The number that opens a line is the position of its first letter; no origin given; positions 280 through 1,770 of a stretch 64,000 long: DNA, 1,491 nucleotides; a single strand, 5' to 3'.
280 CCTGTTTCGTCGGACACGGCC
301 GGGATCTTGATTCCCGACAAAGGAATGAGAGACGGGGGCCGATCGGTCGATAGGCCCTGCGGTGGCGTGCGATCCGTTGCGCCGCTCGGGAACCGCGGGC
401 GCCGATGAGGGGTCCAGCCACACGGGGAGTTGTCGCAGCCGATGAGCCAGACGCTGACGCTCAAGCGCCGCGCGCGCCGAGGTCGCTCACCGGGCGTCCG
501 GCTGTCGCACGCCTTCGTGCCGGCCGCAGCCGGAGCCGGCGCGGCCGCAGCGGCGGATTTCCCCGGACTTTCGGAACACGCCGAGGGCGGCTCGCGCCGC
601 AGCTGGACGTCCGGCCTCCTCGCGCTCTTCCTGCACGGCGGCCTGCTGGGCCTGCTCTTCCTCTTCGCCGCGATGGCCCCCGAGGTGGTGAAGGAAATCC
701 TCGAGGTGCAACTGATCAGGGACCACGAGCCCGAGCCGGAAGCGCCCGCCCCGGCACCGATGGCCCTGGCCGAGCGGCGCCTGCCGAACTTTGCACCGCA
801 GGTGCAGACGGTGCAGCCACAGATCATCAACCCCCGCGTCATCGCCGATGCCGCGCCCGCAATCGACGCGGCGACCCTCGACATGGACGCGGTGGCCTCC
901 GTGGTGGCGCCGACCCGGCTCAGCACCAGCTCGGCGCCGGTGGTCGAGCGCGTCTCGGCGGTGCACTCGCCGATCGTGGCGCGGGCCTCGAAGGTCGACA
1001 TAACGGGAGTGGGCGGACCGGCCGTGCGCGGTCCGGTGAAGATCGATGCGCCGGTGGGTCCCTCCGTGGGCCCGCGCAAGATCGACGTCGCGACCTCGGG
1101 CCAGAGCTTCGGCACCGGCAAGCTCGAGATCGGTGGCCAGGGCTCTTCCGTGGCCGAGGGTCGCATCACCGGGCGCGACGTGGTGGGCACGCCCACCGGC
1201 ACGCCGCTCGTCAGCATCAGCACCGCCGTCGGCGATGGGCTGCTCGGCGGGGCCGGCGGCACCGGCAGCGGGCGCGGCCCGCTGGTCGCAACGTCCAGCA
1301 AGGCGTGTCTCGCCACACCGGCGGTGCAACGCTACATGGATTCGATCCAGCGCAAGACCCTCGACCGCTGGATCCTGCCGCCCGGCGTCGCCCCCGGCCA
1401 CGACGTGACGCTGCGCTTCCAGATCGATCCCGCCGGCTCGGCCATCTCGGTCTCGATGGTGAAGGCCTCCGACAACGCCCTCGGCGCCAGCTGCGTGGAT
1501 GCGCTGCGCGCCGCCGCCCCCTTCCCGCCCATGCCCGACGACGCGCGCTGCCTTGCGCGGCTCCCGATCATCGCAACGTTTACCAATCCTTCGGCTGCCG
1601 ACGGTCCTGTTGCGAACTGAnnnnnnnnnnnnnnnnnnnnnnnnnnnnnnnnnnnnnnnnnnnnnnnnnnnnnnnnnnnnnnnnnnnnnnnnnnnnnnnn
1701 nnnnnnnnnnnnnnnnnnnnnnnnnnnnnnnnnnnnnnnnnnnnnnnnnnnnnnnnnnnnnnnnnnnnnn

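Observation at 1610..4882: Giant acidic secreted protein built from about 38 DxDxDG calcium-loop repeats, immediately downstream of TonB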

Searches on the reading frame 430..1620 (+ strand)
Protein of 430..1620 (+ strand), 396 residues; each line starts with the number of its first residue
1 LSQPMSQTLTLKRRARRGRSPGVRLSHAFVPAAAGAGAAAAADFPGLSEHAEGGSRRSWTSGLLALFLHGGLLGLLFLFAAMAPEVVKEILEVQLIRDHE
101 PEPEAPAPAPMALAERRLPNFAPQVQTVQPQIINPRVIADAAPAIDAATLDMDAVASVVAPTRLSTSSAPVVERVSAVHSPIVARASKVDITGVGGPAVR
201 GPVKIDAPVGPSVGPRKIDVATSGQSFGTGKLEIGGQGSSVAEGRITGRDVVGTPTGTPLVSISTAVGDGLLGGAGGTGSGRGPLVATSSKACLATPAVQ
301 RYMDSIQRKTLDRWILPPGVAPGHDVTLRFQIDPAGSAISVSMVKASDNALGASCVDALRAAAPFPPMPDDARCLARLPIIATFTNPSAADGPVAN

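Call 5: search_protein_families(library=pfam, proteins=[window:430-1620:+], max_evalue=1)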
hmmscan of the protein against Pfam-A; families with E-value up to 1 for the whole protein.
window:430-1620:+ (396 aa): 2 families
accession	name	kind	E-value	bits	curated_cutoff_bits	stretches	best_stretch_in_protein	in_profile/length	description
PF13103.11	TonB_2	-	6.4e-08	33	22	1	300-376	2-79/85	TonB C terminal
PF03544.19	TonB_C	-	0.00014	22.7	24.6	1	326-371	18-63/79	Gram-negative bacterial TonB protein C-terminal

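Call 6: search_protein_families(library=ncbifam, proteins=[window:430-1620:+], max_evalue=1)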
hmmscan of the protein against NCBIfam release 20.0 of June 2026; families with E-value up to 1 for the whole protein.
window:430-1620:+ (396 aa): 2 families
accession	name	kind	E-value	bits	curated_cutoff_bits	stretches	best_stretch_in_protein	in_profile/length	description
TIGR02794.1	tolA_full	equivalog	2e-09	37.2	59.45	1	289-376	275-354/362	cell envelope integrity protein TolA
TIGR01352.1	tonB_Cterm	subfamily_domain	1.4e-07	31.8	27.1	1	326-375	16-64/76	TonB family protein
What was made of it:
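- On TonB-dependent energy-transduction module (ExbB-ExbD-TonB): Pfam TonB_2 and NCBIfam tonB_Cterm score above their cut-offs (calls 5, 6).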

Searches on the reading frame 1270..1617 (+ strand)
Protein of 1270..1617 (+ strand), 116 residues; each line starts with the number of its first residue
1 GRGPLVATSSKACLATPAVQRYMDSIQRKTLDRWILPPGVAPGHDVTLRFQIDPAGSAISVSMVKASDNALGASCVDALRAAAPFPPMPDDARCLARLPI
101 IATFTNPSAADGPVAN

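Call 67: search_solved_structures(query=window:1270-1617:+, max_evalue=10, show_alignments=2)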
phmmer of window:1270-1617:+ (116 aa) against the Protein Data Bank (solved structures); distinct sequences matched with E-value up to 10: 5.
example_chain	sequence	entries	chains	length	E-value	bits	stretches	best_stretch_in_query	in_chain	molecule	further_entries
5lw8_A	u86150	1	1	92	0.26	14.8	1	45-100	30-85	Protein TonB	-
6sly_A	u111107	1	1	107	0.29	14.6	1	45-100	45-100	Protein TonB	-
6s3w_A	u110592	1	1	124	0.43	14.1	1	26-90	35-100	Cell envelope integrity/translocation protein TolA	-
1lr0_A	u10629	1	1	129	0.48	13.9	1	26-90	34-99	TolA protein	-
3p6j_A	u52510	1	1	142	0.91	13.1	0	35-58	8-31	de novo designed beta-trefoil architecture with symmetric primary structure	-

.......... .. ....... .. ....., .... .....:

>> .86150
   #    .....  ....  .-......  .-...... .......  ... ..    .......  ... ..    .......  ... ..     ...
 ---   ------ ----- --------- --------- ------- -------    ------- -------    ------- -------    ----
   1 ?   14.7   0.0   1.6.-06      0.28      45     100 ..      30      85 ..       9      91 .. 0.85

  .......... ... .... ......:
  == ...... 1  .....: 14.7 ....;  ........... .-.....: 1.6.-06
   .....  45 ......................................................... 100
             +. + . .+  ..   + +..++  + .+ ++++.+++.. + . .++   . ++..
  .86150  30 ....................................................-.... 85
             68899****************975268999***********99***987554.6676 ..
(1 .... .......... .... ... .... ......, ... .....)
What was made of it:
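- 430..1620 (+): TonB/TolA-family protein of 396 aa from TTG 430 (the likelier start is ATG 442). It has a cytoplasmic N-terminus, one TM helix, a long linker and a C-terminal TonB-type domain. The C-terminal domain is about equally distant from solved TonB and TolA structures (call 67).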
